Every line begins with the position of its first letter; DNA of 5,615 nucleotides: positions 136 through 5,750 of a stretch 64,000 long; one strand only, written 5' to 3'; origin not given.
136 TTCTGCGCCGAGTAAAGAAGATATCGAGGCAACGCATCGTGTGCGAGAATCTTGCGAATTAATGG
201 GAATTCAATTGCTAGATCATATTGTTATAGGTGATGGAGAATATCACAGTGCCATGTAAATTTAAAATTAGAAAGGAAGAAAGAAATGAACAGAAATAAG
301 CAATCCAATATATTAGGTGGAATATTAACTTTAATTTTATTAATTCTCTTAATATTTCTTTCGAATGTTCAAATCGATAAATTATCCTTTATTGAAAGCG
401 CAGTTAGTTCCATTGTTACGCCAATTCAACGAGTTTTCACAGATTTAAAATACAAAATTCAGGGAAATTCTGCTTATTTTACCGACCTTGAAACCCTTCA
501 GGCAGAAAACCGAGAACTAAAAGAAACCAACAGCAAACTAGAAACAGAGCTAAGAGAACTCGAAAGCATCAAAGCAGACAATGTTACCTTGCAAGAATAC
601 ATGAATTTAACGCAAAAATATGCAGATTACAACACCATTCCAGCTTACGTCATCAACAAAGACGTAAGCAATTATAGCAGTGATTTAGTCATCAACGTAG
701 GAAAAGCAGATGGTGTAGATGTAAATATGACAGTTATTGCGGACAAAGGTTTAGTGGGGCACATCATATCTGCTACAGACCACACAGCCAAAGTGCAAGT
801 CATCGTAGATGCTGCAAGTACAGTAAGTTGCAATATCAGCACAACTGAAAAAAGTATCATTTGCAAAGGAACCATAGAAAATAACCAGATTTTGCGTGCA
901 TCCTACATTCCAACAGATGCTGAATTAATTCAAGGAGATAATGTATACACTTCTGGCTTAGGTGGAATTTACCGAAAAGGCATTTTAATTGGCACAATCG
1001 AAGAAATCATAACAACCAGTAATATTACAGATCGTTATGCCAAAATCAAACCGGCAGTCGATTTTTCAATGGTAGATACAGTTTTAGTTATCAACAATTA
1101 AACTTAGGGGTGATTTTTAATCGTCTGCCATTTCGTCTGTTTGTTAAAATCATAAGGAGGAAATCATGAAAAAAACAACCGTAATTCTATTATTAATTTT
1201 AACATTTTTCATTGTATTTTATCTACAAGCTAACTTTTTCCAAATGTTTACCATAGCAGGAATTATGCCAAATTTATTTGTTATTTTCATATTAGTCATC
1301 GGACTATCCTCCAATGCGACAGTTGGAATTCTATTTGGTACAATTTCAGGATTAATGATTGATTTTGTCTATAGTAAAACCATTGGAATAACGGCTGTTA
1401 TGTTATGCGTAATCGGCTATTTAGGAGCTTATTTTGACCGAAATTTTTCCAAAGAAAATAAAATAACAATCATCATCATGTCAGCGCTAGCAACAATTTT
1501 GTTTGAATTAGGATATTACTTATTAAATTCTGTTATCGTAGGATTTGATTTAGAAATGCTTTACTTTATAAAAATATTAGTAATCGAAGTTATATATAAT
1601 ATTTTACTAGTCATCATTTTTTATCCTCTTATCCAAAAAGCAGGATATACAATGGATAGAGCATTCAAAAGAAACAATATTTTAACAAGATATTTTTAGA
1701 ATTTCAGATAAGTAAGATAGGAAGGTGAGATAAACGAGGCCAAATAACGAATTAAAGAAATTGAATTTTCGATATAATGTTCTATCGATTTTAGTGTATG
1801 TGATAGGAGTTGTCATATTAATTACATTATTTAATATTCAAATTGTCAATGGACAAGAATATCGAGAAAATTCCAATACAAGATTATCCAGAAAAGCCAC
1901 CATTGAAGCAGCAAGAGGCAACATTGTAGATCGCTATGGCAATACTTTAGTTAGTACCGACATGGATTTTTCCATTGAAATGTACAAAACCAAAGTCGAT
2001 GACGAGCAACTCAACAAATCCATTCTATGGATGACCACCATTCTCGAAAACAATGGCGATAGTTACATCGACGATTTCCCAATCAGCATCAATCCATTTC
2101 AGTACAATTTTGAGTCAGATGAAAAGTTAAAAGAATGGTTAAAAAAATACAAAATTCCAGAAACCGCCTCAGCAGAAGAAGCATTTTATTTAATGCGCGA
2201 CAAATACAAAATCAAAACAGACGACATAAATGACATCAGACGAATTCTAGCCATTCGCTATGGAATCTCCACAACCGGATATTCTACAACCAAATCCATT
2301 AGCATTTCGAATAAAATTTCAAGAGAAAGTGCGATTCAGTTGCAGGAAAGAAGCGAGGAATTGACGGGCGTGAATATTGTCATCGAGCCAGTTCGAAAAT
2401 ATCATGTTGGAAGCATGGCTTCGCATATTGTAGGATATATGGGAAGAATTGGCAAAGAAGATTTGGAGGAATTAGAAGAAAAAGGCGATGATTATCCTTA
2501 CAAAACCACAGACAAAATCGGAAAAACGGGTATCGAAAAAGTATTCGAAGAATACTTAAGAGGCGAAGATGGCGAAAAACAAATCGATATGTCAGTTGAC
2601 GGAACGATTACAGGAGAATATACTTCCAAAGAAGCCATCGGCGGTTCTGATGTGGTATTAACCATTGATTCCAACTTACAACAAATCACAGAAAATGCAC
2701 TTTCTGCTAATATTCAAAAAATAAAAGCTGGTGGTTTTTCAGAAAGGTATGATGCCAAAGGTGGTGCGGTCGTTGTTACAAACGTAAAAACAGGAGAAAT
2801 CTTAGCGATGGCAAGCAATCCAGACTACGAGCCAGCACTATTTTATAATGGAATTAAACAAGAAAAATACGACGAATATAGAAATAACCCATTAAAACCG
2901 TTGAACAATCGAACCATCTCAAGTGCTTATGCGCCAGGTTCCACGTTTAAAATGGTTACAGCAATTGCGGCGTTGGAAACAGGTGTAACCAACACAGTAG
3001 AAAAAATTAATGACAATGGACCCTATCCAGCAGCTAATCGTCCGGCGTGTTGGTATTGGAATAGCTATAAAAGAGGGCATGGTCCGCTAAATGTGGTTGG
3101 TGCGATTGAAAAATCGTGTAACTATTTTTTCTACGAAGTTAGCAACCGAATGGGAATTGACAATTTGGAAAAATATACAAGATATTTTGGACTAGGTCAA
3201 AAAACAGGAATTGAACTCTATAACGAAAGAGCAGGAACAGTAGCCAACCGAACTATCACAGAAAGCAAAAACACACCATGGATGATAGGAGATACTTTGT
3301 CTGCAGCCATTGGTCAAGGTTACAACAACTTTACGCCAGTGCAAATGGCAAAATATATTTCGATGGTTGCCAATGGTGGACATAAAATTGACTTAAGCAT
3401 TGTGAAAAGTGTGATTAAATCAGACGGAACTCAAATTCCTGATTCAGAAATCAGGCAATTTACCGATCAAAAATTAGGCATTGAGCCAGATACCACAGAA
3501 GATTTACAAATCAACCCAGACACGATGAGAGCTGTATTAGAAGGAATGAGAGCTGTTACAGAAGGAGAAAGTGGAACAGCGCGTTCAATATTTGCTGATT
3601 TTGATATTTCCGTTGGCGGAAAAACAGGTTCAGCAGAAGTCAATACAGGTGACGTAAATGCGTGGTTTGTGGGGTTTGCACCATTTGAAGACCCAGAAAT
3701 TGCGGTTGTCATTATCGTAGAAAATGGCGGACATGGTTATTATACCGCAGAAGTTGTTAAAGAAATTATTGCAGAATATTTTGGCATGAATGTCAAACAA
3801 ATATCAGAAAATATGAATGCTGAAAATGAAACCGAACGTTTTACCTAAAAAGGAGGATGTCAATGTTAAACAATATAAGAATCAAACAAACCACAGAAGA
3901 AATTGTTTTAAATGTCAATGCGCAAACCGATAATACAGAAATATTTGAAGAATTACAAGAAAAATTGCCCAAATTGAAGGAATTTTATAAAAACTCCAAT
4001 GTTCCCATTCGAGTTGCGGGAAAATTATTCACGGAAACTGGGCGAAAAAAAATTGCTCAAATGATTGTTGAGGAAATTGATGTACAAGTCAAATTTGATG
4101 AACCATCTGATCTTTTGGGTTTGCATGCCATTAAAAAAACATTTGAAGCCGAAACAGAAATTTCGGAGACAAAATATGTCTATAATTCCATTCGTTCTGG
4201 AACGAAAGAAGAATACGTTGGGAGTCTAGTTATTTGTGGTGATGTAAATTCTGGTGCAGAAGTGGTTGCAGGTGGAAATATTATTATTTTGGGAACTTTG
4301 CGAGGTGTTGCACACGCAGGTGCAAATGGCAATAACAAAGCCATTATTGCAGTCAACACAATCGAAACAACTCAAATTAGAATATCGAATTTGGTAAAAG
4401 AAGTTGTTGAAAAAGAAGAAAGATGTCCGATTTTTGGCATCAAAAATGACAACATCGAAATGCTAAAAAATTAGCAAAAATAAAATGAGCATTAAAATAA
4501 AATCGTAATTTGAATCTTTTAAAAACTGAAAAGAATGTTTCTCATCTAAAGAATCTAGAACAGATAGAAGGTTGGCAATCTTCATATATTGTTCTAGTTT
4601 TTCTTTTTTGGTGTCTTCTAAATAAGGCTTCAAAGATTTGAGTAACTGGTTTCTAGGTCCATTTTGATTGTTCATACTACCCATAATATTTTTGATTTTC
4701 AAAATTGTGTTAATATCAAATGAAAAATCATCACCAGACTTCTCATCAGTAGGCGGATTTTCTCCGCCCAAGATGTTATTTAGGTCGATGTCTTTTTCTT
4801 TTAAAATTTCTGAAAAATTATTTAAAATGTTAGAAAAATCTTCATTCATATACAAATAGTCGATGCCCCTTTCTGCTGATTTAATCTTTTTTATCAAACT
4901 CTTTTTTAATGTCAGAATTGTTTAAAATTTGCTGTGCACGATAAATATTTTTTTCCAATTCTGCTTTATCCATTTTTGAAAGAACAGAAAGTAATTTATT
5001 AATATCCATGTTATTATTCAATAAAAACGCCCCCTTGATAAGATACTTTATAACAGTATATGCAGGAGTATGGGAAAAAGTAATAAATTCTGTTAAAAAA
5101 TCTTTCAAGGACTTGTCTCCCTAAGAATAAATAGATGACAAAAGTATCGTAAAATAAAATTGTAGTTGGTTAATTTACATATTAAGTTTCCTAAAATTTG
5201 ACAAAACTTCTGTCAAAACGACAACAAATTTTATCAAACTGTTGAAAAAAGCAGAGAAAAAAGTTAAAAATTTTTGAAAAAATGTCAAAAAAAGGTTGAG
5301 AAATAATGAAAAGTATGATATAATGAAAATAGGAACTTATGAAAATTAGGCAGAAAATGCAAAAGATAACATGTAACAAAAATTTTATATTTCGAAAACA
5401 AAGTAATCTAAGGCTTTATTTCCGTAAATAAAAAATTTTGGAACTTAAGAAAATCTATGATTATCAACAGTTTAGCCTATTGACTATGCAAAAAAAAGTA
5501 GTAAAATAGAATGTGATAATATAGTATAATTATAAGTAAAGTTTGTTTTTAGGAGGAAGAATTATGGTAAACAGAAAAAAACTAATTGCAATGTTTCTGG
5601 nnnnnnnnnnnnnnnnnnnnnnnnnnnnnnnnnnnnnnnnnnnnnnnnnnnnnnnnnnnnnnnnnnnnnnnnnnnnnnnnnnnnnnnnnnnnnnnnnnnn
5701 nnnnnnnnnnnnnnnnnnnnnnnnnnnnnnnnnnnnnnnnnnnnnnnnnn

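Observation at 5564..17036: Two co-translated giant surface proteins built from Cna-B/SdrD-B repeats but without LPXTG motifs or a sortase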

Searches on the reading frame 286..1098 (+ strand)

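Call 10: search_protein_families(library=pfam, proteins=[window:286-1098:+], max_evalue=0.001)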
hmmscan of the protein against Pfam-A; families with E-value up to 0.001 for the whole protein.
window:286-1098:+ (271 aa): 2 families
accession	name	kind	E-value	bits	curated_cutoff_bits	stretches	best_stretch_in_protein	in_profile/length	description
PF04085.20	MreC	-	2.9e-39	134.6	28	1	122-269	1-146/147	Rod shape-determining protein MreC, barrel core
PF06005.17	ZapB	-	0.00012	22.9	31.5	1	67-106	19-55/71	Cell division protein ZapB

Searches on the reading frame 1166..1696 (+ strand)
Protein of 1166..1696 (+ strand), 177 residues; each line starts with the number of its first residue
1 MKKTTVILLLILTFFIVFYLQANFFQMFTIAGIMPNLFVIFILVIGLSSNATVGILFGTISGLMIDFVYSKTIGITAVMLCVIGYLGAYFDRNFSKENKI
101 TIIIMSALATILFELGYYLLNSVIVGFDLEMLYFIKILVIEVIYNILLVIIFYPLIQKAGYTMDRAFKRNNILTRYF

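Call 10: search_protein_families(library=pfam, proteins=[window:1166-1696:+], max_evalue=0.001)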
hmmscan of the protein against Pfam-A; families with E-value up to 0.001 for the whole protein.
window:1166-1696:+ (177 aa): 1 family
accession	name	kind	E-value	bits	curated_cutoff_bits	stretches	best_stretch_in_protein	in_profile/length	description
PF04093.17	MreD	-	4.1e-15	56.7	24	1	1-158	1-153/158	rod shape-determining protein MreD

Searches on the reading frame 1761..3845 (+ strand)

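Call 10: search_protein_families(library=pfam, proteins=[window:1761-3845:+], max_evalue=0.001)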
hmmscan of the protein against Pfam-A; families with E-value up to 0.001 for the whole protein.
window:1761-3845:+ (695 aa): 3 families
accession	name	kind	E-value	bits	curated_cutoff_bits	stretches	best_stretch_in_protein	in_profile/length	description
PF00905.27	Transpeptidase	-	7.5e-69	232.6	22.1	1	335-670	1-298/299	Penicillin binding protein transpeptidase domain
PF03717.20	PBP_dimer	-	1.4e-37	130.3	24.4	1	48-286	2-178/180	Penicillin-binding Protein dimerisation domain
PF21922.1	PBP_dimer_2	-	0.00065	20.4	27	0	211-240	24-54/83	Penicillin binding protein A dimerisation domain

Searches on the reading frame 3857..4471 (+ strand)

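Call 10: search_protein_families(library=pfam, proteins=[window:3857-4471:+], max_evalue=0.001)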
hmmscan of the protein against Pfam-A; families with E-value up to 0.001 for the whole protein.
window:3857-4471:+ (205 aa): 2 families
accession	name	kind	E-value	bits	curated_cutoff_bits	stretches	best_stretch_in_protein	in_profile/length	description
PF03775.22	MinC_C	-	1.6e-26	92.7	33.2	1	109-188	3-85/102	Septum formation inhibitor MinC, C-terminal domain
PF22642.1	MinC_N_1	-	3e-05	24.7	27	1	8-78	2-75/78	Cell-division inhibitor MinC, N-terminal domain-like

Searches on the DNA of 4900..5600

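Call 46: search_rna_families(source=window, start=4900, end=5600, threshold=evalue, max_evalue=1)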
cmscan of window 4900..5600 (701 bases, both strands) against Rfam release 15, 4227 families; matches with E-value up to 1: 1.
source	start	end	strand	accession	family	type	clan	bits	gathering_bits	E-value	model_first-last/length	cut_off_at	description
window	4939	5004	-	RF00736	mir-320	Gene; miRNA;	-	17.4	55.5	0.45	1-76/76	no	mir-320 microRNA precursor family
